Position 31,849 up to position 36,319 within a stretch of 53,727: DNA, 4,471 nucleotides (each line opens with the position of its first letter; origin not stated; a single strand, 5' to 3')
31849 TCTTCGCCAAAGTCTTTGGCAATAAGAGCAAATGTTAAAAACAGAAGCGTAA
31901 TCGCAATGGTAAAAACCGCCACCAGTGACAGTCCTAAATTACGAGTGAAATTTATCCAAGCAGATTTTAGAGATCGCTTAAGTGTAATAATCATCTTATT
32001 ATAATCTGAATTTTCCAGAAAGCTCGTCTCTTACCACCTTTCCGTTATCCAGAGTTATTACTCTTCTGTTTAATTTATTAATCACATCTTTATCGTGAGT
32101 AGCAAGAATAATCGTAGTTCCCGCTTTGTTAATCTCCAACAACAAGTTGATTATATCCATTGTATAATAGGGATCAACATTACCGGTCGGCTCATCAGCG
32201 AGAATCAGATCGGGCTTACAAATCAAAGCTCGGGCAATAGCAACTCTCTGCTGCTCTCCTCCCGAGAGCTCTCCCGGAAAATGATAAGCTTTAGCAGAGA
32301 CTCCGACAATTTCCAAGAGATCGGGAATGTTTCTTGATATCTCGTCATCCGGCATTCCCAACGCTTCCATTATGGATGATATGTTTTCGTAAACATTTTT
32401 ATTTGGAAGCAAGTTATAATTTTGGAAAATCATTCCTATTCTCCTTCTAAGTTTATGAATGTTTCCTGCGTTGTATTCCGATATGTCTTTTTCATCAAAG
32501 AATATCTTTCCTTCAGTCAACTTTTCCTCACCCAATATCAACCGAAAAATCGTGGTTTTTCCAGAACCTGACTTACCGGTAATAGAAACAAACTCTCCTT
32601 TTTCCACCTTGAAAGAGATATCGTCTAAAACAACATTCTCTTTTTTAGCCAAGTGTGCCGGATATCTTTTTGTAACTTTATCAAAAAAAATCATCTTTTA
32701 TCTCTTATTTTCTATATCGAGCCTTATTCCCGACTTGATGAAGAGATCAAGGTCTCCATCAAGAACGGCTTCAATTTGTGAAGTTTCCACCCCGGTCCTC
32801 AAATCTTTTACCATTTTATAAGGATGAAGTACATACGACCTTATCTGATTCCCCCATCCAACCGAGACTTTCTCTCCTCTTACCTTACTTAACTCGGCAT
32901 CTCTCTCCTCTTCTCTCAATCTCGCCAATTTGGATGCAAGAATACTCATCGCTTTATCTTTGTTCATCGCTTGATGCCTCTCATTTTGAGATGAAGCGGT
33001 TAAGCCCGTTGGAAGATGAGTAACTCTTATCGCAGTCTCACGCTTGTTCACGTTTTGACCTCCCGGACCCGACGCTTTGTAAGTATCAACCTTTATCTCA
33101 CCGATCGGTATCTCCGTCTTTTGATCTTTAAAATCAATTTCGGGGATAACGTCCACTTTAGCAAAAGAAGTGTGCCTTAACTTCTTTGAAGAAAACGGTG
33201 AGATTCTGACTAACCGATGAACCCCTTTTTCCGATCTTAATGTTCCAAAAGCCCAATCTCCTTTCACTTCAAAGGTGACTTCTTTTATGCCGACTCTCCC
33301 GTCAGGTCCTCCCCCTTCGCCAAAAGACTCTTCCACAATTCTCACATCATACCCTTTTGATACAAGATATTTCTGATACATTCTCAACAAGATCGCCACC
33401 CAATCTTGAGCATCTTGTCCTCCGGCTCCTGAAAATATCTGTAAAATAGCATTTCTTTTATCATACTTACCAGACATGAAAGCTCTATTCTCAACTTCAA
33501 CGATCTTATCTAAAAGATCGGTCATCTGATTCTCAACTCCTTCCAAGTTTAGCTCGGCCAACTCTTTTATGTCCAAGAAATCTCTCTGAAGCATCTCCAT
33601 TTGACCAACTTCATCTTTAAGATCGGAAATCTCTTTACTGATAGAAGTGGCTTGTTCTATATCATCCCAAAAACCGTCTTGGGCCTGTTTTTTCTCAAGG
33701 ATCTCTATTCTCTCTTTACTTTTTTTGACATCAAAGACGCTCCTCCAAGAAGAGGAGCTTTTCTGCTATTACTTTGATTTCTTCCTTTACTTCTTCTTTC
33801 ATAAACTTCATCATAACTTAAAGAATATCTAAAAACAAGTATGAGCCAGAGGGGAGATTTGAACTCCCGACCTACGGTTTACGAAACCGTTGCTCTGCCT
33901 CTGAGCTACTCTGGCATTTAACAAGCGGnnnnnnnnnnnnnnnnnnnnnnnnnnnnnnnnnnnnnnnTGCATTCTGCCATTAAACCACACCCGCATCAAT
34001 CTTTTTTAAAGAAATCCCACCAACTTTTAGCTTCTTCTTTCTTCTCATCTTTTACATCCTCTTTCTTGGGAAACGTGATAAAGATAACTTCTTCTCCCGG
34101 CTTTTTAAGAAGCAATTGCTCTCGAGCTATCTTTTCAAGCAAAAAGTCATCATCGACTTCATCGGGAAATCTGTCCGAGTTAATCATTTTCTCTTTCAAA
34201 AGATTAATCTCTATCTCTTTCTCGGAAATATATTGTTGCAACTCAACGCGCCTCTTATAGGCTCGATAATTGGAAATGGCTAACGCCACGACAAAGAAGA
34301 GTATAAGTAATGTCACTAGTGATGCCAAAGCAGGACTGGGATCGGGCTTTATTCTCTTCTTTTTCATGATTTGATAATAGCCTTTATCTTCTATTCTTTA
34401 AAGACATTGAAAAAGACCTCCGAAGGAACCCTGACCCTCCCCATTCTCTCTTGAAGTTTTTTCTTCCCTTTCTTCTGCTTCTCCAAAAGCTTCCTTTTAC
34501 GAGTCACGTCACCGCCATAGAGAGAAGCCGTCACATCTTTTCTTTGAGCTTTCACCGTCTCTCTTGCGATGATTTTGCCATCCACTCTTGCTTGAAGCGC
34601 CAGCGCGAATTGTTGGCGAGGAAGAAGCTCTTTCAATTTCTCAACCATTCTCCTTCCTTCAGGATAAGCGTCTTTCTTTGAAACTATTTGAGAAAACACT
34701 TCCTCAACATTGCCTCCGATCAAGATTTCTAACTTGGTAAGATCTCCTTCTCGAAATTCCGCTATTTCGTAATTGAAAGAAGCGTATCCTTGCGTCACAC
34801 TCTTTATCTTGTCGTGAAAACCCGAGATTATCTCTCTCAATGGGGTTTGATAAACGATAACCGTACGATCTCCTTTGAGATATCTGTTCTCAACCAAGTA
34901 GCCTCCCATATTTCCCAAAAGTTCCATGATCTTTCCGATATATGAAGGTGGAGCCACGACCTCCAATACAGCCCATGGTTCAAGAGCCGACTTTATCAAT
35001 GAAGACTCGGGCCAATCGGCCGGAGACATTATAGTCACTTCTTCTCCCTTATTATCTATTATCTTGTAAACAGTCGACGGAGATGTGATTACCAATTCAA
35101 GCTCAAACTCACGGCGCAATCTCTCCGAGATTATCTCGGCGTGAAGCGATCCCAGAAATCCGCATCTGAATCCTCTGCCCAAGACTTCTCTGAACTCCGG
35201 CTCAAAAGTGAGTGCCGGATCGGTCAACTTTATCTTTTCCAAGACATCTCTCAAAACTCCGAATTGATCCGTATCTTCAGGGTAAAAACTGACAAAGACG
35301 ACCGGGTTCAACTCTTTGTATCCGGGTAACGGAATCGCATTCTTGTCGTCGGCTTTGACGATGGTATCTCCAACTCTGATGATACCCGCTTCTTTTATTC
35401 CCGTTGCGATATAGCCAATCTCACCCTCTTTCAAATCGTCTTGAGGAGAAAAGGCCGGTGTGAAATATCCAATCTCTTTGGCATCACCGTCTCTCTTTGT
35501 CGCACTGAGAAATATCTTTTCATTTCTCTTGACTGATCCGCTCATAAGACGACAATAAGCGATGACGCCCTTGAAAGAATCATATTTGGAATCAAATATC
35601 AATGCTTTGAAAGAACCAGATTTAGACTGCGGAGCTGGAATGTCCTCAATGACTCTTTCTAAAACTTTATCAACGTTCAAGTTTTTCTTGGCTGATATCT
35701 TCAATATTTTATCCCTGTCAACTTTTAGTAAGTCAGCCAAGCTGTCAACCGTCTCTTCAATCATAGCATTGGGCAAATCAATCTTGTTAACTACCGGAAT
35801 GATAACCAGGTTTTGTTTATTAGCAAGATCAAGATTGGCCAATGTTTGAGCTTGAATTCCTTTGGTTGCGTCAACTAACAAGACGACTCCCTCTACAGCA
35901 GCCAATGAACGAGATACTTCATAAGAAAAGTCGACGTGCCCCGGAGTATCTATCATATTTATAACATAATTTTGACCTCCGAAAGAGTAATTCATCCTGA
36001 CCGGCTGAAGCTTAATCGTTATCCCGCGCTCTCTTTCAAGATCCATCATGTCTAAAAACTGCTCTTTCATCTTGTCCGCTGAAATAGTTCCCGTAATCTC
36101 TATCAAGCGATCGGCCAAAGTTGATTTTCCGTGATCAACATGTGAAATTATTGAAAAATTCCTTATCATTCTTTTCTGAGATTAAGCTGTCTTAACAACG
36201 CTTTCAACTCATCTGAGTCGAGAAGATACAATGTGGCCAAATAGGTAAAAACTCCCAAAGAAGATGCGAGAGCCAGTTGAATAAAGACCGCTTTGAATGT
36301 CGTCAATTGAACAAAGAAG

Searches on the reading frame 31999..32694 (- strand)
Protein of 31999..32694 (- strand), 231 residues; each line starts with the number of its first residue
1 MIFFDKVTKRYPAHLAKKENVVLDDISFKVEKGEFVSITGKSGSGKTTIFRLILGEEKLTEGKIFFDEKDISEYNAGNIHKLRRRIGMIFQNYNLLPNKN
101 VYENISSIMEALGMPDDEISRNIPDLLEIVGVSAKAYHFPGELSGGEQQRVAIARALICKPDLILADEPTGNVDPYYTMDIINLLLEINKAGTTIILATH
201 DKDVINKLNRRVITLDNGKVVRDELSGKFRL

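Call 13: search_protein_families(library=pfam, proteins=[window:31999-32694:-], max_evalue=0.001)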
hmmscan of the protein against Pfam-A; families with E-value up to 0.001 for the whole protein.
window:31999-32694:- (231 aa): 4 families
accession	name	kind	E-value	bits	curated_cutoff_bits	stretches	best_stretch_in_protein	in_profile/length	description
PF00005.33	ABC_tran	-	9.6e-38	130.3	25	1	23-170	1-136/137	ABC transporter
PF13304.12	AAA_21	-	5.1e-08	33.8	27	1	144-201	239-299/304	AAA domain, putative AbiEii toxin, Type IV TA system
PF02463.25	SMC_N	-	0.00035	20.5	40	0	34-211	25-208/220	RecF/RecN/SMC N terminal domain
PF00931.28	NB-ARC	-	0.00049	19.9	23.5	0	31-62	17-47/248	NB-ARC domain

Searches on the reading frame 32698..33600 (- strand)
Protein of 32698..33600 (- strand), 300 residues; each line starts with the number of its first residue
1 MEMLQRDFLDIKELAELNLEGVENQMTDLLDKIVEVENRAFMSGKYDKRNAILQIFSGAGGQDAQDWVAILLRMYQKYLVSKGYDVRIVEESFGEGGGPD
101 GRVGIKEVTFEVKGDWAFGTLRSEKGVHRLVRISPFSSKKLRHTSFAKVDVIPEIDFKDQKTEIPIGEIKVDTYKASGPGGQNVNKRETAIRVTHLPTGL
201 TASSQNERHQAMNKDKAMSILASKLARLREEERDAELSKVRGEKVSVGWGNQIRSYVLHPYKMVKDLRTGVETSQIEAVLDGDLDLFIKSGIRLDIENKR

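Call 13: search_protein_families(library=pfam, proteins=[window:32698-33600:-], max_evalue=0.001)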
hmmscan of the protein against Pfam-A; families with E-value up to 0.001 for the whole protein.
window:32698-33600:- (300 aa): 2 families
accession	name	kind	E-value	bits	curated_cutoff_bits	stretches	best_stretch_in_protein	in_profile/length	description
PF03462.23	PCRF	-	6e-37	127.8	24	1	10-149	64-194/194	PCRF domain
PF00472.26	RF-1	-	2.3e-34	118.2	35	1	161-268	4-116/116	RF-1 domain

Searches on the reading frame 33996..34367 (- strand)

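Call 13: search_protein_families(library=pfam, proteins=[window:33996-34367:-], max_evalue=0.001)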
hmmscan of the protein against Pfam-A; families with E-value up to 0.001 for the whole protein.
window:33996-34367:- (123 aa): 1 family
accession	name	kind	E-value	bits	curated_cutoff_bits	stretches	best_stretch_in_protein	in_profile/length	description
PF04977.20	DivIC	-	1.3e-05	25.4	28.9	1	23-95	2-75/80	Septum formation initiator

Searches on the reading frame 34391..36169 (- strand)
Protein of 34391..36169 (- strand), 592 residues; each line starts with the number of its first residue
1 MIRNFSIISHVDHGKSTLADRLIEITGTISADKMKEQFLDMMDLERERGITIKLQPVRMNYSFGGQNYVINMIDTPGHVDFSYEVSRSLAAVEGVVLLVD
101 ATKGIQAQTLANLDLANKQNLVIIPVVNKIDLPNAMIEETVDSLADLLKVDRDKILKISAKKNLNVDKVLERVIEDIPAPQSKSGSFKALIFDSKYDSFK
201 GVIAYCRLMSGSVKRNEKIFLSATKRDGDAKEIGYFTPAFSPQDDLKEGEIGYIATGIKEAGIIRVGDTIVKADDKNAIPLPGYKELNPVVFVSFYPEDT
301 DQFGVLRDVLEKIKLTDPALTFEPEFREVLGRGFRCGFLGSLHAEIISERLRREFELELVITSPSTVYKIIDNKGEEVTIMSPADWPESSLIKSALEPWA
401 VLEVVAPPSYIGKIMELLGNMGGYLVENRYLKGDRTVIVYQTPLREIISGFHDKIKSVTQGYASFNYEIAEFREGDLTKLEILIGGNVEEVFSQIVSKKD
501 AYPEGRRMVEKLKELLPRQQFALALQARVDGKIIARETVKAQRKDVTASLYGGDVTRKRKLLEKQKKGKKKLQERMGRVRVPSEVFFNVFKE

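Call 13: search_protein_families(library=pfam, proteins=[window:34391-36169:-], max_evalue=0.001)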
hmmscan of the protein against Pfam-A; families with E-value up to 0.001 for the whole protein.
window:34391-36169:- (592 aa): 9 families
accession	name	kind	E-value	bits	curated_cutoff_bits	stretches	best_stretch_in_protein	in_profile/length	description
PF00009.33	GTP_EFTU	-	1.5e-53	181.6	26.5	1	2-178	3-187/188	Elongation factor Tu GTP binding domain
PF06421.17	LepA_C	-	1.8e-38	131.3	29.7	1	490-591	7-107/107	GTP-binding protein LepA C-terminus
PF00679.30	EFG_C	-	7.3e-19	68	27.9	1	396-480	3-86/89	Elongation factor G C-terminus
PF03144.31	GTP_EFTU_D2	-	1.3e-08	35.6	30.3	1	201-270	1-72/73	Elongation factor Tu domain 2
PF00071.28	Ras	-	1.9e-05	24.7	21.6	1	49-177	29-160/162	Ras family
PF22042.2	EF-G_D2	-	7.4e-05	23.2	27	0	187-223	2-38/84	Elongation factor G domain 2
PF01926.29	MMR_HSR1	-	0.00026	21.5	21.9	1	12-129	9-113/113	50S ribosome-binding GTPase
PF16897.10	MMR_HSR1_Xtn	-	0.00032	21.1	35.2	1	116-176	51-103/106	C-terminal region of MMR_HSR1 domain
PF14492.12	EFG_III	-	0.00034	21.1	27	0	289-361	4-73/75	Elongation Factor G, domain III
